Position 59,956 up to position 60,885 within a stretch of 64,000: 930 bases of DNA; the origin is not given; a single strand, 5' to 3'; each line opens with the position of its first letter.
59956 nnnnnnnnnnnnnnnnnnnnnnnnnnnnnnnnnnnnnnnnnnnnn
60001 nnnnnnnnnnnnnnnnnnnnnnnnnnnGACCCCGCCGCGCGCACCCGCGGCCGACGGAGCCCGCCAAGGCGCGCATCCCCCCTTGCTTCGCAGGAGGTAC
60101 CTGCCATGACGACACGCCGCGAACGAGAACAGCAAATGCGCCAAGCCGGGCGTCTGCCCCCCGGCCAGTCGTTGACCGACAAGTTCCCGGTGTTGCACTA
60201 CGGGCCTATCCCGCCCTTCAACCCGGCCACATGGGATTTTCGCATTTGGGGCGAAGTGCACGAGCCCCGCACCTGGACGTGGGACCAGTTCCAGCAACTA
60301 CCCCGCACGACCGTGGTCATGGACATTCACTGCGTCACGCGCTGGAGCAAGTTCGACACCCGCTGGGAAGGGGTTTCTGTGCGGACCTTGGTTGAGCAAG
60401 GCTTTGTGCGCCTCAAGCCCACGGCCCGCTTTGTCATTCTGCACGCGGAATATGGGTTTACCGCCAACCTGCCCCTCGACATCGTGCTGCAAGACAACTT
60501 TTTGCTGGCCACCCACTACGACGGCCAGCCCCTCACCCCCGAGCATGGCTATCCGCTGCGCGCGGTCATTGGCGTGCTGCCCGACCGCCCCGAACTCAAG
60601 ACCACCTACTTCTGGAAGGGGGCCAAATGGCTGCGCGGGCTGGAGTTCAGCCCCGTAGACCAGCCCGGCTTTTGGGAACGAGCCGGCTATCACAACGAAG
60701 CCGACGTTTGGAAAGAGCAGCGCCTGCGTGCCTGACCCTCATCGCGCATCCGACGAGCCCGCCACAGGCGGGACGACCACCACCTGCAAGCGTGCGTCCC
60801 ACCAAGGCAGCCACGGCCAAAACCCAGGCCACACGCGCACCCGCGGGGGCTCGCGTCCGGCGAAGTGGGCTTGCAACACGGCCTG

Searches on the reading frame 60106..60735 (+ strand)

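Call 23: search_protein_families(library=pfam, proteins=[window:60106-60735:+], max_evalue=0.001)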
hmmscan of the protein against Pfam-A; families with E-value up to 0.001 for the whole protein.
window:60106-60735:+ (209 aa): 1 family
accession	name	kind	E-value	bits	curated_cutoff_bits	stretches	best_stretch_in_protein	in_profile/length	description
PF00174.25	Oxidored_molyb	-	3.6e-35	121.5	24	1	33-190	2-169/169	Oxidoreductase molybdopterin binding domain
